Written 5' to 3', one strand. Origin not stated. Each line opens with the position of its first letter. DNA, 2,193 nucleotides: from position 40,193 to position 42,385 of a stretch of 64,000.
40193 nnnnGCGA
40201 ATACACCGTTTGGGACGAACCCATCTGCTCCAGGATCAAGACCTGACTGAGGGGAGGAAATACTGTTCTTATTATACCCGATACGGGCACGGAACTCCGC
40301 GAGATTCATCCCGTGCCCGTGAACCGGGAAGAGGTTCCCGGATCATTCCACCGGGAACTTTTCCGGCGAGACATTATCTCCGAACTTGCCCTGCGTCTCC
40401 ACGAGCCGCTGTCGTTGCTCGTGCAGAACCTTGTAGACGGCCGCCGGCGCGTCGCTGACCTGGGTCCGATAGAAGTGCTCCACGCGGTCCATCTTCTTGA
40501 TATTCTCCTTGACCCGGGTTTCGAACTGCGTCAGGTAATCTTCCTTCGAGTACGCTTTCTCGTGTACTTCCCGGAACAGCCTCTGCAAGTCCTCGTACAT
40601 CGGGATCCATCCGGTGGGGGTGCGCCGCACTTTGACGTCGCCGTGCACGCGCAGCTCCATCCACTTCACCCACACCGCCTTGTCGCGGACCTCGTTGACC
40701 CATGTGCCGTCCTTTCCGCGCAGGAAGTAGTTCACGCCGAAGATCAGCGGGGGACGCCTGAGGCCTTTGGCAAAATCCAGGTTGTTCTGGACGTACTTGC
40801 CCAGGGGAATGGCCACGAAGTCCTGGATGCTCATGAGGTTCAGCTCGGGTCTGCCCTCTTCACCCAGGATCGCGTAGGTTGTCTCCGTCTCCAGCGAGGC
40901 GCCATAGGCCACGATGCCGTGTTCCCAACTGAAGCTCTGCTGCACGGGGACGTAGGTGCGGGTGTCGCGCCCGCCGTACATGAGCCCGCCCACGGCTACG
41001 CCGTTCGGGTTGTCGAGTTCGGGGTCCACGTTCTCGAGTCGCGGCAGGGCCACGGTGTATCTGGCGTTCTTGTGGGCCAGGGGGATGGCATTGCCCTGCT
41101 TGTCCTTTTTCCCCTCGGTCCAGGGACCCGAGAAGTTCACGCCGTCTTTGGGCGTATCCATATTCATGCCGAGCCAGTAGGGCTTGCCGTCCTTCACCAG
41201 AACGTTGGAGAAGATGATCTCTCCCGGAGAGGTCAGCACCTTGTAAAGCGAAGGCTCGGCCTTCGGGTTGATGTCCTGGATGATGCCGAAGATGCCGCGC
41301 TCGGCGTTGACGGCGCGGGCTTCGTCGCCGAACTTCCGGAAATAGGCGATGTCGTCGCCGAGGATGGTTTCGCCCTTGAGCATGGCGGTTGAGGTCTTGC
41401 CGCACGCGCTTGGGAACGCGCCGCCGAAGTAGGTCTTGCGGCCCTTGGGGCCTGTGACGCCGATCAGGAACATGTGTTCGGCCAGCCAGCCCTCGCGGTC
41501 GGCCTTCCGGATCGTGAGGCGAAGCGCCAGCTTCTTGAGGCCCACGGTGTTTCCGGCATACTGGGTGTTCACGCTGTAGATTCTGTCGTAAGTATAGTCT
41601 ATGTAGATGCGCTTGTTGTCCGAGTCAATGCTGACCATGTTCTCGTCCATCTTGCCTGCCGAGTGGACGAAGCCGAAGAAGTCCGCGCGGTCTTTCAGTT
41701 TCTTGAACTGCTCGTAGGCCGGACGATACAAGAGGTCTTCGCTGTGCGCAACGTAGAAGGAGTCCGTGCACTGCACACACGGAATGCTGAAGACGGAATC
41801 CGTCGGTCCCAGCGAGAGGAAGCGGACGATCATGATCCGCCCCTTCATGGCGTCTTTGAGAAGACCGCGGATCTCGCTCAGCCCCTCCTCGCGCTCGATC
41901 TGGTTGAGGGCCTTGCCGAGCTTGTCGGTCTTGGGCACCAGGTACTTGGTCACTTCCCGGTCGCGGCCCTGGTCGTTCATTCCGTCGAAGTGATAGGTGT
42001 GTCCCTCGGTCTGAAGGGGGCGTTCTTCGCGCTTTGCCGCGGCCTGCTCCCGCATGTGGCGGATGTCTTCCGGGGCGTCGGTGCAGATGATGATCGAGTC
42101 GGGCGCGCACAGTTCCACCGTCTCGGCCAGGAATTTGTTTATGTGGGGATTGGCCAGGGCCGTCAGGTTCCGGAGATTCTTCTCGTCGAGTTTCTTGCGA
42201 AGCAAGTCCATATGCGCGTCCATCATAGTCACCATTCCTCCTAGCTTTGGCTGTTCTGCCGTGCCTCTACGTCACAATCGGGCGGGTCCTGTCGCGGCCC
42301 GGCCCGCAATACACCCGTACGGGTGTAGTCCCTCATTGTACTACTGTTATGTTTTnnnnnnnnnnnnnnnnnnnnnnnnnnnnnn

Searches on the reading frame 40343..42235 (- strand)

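Call 57: search_protein_families(library=pfam, proteins=[window:40343-42235:-], max_evalue=0.0001)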
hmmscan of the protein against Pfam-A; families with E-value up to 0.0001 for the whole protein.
window:40343-42235:- (630 aa): 2 families
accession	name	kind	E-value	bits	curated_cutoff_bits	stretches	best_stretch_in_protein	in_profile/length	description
PF00821.23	PEPCK_GTP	-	1.5e-99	333.6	23.8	1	250-610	1-357/357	Phosphoenolpyruvate carboxykinase C-terminal P-loop domain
PF17297.7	PEPCK_N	-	2.1e-57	194.7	23.8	1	34-245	1-217/218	Phosphoenolpyruvate carboxykinase N-terminal domain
